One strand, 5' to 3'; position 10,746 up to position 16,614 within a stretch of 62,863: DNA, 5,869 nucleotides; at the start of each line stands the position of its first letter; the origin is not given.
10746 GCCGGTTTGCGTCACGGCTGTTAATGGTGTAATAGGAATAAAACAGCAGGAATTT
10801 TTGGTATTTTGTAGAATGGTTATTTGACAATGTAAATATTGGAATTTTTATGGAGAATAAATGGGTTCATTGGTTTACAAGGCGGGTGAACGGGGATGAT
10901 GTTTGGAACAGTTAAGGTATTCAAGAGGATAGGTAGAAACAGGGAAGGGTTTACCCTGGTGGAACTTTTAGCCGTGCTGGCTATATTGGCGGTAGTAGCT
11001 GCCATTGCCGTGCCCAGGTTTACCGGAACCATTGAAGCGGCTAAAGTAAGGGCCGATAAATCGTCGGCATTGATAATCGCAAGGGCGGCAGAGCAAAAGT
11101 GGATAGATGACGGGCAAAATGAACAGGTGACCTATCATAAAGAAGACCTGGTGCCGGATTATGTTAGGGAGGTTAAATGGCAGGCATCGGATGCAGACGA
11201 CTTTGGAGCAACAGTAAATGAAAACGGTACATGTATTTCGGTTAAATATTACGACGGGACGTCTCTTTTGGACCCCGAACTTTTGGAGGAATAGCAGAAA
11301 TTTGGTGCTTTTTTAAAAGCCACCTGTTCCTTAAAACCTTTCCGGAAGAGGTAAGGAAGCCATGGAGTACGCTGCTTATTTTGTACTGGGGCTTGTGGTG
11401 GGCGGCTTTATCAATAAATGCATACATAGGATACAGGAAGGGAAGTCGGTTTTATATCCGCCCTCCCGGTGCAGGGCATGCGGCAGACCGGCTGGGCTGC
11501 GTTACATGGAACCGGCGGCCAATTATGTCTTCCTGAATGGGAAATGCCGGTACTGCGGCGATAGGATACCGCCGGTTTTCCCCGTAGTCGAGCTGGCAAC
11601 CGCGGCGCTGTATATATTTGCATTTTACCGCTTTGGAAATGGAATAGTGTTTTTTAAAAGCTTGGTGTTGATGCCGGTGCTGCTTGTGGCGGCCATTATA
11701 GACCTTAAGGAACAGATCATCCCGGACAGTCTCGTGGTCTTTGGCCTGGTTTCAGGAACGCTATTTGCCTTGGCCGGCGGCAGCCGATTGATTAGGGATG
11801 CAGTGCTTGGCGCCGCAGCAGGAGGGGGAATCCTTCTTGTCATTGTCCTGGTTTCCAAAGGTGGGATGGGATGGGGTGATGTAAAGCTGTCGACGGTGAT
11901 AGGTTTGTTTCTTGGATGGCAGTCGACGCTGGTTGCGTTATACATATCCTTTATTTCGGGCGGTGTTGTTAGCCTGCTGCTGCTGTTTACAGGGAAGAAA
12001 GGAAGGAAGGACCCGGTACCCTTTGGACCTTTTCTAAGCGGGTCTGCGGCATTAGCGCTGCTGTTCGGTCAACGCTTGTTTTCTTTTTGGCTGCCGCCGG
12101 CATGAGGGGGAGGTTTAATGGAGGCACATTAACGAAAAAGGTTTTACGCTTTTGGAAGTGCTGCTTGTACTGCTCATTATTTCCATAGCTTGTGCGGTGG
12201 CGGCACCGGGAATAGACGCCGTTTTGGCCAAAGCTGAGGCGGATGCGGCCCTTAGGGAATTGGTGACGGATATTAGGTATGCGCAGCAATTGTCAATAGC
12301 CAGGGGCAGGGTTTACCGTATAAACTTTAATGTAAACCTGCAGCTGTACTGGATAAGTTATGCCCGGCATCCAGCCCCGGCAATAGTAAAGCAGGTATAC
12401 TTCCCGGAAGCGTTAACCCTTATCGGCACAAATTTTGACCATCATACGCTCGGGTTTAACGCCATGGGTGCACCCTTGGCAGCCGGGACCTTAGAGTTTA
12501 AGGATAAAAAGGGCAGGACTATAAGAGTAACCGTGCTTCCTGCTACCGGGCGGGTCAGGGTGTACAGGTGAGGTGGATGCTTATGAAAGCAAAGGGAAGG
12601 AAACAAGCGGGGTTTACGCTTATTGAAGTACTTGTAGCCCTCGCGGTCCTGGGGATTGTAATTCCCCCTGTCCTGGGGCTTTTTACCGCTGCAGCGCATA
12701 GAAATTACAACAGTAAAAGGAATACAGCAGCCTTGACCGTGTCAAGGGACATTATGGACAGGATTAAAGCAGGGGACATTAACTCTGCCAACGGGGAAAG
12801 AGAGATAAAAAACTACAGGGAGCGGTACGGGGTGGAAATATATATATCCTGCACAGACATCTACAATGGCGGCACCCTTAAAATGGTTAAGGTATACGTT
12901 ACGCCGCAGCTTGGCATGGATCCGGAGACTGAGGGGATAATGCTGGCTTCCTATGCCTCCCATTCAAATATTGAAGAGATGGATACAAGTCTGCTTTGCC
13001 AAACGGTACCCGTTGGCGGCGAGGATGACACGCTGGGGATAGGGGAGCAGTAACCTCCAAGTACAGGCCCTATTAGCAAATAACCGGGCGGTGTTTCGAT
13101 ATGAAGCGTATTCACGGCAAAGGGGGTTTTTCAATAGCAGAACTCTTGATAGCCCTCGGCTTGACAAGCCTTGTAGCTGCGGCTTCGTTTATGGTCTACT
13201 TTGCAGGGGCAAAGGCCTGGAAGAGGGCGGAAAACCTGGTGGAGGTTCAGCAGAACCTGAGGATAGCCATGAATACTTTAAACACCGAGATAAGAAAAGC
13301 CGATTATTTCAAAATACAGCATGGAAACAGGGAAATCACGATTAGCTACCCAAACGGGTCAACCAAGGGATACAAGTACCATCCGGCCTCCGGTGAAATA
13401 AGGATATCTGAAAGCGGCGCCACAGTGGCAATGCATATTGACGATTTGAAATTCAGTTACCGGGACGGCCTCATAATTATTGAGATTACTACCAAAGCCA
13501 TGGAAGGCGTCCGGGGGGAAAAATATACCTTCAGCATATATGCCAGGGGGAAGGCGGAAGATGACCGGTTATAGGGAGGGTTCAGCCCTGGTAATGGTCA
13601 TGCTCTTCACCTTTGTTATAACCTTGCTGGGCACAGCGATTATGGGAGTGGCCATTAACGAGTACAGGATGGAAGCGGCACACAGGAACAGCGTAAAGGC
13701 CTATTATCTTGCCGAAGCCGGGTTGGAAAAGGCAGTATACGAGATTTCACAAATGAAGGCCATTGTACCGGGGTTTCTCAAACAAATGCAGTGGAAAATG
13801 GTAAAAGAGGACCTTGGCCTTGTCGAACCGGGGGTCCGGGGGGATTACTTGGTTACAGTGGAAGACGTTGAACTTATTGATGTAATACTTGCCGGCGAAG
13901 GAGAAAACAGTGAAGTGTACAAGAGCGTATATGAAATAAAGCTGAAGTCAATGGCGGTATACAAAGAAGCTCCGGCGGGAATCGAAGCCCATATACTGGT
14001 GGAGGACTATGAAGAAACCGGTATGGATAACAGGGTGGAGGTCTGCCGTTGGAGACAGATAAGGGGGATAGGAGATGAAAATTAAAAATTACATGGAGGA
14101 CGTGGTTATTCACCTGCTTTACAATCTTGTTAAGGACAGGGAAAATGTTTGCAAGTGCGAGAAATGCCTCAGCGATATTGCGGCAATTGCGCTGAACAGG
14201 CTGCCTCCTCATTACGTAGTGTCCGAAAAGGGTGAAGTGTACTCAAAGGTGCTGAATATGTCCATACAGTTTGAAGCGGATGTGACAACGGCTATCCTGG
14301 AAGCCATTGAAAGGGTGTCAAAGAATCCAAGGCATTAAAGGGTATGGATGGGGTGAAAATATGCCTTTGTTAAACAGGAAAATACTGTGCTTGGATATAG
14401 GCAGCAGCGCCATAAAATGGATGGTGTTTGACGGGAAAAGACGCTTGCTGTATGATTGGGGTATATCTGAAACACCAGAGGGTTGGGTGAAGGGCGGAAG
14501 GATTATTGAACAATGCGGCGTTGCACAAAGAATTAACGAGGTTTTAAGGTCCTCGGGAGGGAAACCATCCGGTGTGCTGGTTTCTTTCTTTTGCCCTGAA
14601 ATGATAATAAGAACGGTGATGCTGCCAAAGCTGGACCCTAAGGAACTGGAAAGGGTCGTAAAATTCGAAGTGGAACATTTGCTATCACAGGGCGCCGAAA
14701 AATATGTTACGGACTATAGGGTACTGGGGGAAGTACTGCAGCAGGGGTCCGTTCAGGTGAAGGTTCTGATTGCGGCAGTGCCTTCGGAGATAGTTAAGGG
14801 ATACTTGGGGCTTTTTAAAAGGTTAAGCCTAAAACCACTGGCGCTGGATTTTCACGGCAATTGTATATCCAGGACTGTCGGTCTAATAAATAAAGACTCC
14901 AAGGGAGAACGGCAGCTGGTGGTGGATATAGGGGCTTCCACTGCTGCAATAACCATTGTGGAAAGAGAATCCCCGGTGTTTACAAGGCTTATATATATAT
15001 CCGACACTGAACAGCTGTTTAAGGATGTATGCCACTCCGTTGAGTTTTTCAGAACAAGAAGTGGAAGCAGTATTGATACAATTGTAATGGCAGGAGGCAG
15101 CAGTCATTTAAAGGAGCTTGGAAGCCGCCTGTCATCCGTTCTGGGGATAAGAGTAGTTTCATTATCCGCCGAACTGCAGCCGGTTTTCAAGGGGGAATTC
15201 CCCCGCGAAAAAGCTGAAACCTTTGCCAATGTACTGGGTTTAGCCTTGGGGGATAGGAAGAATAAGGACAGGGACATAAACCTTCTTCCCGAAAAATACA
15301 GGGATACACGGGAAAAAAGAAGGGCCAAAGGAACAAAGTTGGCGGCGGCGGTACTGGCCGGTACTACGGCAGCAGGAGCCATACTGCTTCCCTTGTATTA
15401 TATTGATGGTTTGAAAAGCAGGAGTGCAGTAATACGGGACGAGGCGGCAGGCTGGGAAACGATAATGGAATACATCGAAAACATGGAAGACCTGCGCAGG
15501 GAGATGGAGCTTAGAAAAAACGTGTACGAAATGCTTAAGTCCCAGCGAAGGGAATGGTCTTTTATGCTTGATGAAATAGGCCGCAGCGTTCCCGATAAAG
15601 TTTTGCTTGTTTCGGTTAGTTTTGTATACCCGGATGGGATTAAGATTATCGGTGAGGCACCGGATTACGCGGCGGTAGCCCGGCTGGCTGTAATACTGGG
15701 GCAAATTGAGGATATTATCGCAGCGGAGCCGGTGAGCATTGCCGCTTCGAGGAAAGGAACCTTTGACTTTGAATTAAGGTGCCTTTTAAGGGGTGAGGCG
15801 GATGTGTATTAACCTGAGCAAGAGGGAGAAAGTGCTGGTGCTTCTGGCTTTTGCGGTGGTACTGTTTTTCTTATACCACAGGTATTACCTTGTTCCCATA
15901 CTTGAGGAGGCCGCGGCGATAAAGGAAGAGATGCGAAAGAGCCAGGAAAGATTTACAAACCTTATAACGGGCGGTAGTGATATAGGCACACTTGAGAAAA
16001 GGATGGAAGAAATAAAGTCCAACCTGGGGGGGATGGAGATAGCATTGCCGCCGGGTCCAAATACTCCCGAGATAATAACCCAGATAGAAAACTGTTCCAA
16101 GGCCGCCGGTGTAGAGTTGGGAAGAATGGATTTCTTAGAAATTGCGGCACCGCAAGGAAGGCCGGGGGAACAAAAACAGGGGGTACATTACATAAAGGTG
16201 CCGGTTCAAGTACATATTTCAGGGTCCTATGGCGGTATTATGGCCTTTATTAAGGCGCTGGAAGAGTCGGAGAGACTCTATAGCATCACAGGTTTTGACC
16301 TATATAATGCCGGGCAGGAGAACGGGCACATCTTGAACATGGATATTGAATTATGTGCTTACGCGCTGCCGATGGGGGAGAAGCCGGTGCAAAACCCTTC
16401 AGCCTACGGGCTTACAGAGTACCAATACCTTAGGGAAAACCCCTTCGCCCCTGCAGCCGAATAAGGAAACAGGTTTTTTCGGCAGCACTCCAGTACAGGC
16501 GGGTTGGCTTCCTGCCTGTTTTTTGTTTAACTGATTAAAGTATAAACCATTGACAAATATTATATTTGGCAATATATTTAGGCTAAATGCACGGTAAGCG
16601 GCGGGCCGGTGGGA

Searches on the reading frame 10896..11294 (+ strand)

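Call 58: search_protein_families(library=pfam, proteins=[window:10896-11294:+], max_evalue=0.00001)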
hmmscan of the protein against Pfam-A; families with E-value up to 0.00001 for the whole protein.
window:10896-11294:+ (132 aa): 1 family
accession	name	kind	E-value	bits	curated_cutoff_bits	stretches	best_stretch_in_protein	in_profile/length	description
PF07963.17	N_methyl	-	1.2e-08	34.6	21.2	1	14-39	2-27/27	Prokaryotic N-terminal methylation motif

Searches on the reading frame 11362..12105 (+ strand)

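Call 58: search_protein_families(library=pfam, proteins=[window:11362-12105:+], max_evalue=0.00001)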
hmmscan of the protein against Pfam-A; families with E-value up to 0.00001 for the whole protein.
window:11362-12105:+ (247 aa): 2 families
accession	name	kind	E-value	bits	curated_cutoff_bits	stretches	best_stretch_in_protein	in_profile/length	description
PF06750.18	A24_N_bact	-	3.1e-22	78.9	23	1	8-91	1-84/84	Bacterial Peptidase A24 N-terminal domain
PF01478.23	Peptidase_A24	-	5.6e-22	78.6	26.5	1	101-204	1-103/104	Type IV leader peptidase family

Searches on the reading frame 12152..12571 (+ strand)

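Call 58: search_protein_families(library=pfam, proteins=[window:12152-12571:+], max_evalue=0.00001)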
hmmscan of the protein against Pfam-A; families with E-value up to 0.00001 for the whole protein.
window:12152-12571:+ (139 aa): 1 family
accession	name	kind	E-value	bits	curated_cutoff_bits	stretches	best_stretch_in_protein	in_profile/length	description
PF12019.13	GspH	-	8.9e-07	29.8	21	1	34-130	2-106/108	Type II transport protein GspH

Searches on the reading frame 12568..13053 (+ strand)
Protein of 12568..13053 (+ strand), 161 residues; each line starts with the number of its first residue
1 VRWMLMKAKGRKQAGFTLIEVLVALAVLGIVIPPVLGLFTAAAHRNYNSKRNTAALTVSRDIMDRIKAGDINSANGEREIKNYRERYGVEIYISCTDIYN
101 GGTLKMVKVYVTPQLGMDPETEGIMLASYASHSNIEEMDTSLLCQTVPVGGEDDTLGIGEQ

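Call 58: search_protein_families(library=pfam, proteins=[window:12568-13053:+], max_evalue=0.00001)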
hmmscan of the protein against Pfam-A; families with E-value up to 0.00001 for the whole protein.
window:12568-13053:+ (161 aa): 1 family
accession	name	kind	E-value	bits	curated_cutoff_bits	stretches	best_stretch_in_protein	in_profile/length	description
PF07963.17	N_methyl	-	1.5e-09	37.4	21.2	1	11-32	2-23/27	Prokaryotic N-terminal methylation motif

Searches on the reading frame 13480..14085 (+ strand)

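Call 58: search_protein_families(library=pfam, proteins=[window:13480-14085:+], max_evalue=0.00001)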
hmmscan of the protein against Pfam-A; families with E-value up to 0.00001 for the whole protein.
window:13480-14085:+ (201 aa): 1 family
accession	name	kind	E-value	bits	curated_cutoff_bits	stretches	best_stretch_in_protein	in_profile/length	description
PF14341.11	PilX_N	-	1.3e-10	41.5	25.5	1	34-83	2-51/51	PilX N-terminal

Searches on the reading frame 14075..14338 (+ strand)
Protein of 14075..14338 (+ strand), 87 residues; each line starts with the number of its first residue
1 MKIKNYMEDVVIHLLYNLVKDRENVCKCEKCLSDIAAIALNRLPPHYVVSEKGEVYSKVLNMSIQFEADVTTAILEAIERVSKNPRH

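Call 58: search_protein_families(library=pfam, proteins=[window:14075-14338:+], max_evalue=0.00001)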
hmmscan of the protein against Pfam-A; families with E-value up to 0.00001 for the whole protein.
window:14075-14338:+ (87 aa): 1 family
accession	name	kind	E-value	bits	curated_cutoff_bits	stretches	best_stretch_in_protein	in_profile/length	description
PF10719.14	ComFB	-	2.5e-28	98.4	25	1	4-85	1-83/83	Late competence development protein ComFB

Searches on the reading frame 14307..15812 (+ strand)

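Call 58: search_protein_families(library=pfam, proteins=[window:14307-15812:+], max_evalue=0.00001)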
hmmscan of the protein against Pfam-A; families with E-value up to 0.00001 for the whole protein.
window:14307-15812:+ (501 aa): 1 family
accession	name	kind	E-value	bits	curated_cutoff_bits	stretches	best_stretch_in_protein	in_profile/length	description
PF11104.14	PilM_2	-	6.6e-20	71.7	27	1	29-227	2-206/340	Type IV pilus assembly protein PilM;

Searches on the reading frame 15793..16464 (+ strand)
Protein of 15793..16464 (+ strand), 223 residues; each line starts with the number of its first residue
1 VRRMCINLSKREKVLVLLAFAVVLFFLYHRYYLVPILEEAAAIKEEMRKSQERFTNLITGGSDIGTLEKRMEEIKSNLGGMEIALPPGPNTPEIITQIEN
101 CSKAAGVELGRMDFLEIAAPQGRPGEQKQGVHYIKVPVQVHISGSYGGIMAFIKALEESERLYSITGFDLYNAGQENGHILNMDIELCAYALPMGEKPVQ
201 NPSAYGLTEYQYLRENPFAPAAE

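Call 58: search_protein_families(library=pfam, proteins=[window:15793-16464:+], max_evalue=0.00001)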
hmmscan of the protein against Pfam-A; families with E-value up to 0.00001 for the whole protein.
window:15793-16464:+ (223 aa): 1 family
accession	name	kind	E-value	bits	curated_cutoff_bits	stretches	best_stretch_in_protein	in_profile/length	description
PF04350.18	PilO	-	7.5e-12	46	22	1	45-190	6-141/145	Pilus assembly protein, PilO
